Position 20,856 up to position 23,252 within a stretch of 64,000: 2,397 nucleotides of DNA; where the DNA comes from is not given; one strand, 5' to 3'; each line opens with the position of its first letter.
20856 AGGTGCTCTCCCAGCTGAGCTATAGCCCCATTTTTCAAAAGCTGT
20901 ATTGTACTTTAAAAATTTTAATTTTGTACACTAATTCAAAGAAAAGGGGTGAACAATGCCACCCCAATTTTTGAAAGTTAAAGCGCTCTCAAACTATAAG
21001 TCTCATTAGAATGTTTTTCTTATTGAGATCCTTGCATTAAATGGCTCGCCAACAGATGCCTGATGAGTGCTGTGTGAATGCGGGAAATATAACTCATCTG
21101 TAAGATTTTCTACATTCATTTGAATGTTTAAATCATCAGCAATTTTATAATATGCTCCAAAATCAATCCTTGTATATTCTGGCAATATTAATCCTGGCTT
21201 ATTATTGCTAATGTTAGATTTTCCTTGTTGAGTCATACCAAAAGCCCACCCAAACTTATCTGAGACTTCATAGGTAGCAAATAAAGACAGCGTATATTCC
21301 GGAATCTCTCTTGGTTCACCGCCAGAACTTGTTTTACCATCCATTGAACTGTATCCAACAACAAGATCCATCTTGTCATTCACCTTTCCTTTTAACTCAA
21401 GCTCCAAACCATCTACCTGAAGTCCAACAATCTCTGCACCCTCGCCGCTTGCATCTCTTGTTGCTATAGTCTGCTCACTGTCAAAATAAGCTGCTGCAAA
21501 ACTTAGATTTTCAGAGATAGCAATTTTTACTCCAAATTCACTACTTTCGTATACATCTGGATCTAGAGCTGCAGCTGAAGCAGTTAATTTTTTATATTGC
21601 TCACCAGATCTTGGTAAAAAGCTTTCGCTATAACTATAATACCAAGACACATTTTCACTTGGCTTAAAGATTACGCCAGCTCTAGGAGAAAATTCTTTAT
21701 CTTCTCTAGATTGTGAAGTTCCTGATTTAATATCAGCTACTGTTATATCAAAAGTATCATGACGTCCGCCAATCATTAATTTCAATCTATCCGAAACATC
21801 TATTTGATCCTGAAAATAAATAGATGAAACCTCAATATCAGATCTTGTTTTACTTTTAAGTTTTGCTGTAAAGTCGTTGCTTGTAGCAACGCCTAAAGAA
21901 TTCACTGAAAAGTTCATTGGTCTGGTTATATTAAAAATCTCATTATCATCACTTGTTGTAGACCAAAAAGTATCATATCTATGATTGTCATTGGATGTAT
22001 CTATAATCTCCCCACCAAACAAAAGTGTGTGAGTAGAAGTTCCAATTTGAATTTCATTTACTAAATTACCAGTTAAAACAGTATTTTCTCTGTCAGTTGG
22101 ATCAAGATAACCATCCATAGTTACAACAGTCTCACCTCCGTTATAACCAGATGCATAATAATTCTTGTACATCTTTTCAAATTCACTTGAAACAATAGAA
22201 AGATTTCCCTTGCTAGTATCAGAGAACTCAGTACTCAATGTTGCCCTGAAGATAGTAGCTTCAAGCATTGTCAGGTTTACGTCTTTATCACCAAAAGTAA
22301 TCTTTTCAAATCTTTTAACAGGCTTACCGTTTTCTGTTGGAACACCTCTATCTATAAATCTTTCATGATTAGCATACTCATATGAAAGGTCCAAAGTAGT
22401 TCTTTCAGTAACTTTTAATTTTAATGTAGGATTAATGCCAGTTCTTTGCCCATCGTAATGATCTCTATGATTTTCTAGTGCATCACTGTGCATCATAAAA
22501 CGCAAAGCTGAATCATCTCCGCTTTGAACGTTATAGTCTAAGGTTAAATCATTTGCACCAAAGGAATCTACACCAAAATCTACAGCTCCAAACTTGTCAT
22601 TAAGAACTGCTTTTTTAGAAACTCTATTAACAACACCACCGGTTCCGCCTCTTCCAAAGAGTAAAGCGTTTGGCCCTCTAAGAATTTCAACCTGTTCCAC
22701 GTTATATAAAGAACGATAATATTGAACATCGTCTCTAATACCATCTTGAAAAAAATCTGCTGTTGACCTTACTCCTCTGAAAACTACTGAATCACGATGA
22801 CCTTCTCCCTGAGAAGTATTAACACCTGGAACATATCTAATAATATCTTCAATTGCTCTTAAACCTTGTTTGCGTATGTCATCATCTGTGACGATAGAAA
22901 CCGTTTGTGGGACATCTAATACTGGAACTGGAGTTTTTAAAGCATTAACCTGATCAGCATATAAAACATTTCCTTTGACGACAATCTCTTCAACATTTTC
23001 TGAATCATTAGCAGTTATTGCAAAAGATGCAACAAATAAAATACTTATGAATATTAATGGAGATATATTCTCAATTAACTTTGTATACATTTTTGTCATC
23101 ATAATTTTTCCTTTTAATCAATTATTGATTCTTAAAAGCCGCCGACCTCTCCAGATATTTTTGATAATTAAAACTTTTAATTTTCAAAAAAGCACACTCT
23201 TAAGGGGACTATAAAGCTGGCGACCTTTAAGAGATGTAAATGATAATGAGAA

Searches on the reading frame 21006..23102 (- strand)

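Call 21: search_protein_families(library=pfam, proteins=[window:21006-23102:-], max_evalue=0.00001)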
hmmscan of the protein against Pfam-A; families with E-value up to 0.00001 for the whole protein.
window:21006-23102:- (698 aa): 2 families
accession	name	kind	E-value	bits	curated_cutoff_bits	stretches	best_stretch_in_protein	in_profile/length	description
PF00593.30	TonB_dep_Rec_b-barrel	-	2.3e-40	140.2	27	1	231-667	9-436/436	TonB dependent receptor-like, beta-barrel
PF07715.20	Plug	-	4.6e-21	75.8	23.9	1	61-157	2-107/107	TonB-dependent Receptor Plug Domain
